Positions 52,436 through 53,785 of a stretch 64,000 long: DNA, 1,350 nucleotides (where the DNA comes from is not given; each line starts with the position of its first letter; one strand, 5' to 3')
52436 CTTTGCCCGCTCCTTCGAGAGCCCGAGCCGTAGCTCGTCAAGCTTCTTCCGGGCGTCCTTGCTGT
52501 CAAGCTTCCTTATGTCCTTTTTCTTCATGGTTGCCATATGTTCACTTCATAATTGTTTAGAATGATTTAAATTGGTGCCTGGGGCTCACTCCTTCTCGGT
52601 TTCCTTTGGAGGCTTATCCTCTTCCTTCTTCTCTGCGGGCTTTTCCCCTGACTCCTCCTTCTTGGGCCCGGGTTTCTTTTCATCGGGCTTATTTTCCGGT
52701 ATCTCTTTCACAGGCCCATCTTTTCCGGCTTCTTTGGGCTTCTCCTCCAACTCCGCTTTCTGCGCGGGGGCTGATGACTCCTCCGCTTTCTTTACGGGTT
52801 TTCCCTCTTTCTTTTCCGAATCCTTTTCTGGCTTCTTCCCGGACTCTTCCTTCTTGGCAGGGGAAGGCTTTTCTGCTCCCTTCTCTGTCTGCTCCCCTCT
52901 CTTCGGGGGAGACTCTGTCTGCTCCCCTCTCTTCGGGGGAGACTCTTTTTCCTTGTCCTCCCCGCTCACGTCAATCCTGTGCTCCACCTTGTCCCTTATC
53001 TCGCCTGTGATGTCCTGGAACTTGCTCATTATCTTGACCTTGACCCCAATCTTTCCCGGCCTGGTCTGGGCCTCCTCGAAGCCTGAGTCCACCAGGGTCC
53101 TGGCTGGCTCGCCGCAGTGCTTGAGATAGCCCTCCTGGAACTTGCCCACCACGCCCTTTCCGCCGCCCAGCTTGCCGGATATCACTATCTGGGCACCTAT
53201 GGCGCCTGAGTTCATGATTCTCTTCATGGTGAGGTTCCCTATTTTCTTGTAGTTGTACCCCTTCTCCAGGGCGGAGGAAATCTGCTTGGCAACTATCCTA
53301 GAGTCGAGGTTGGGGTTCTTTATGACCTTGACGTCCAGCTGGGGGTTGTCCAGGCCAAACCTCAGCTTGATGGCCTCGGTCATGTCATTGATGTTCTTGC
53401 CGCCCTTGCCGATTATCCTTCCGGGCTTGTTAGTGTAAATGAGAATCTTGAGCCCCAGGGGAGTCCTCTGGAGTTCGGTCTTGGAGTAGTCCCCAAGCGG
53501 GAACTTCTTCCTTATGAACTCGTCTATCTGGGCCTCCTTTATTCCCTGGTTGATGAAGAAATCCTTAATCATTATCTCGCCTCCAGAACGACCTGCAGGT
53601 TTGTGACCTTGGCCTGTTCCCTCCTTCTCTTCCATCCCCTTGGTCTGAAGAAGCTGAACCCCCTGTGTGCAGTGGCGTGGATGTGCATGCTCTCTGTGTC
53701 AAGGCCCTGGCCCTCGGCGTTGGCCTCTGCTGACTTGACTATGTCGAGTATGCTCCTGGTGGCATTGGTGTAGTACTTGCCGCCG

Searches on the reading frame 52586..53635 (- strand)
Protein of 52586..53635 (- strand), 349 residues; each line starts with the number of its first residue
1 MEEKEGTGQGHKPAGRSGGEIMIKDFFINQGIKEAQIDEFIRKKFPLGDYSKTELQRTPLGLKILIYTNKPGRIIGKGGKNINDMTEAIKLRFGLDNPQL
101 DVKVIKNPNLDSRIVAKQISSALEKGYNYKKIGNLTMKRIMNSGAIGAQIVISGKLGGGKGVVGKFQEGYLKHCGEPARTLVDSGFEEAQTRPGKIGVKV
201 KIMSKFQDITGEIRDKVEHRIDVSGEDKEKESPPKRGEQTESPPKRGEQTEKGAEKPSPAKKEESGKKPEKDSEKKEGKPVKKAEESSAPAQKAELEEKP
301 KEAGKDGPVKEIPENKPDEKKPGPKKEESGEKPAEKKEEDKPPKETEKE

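Call 65: search_protein_families(library=pfam, proteins=[window:52586-53635:-], max_evalue=0.00001)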
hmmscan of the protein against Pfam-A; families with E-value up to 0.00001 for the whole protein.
window:52586-53635:- (349 aa): 2 families
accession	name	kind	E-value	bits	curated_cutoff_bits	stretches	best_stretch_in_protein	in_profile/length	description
PF00189.25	Ribosomal_S3_C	-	7.8e-20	71.6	34.1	1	119-202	1-83/83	Ribosomal protein S3, C-terminal domain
PF07650.23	KH_2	-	6.4e-12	45.6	22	1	37-106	2-72/78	KH domain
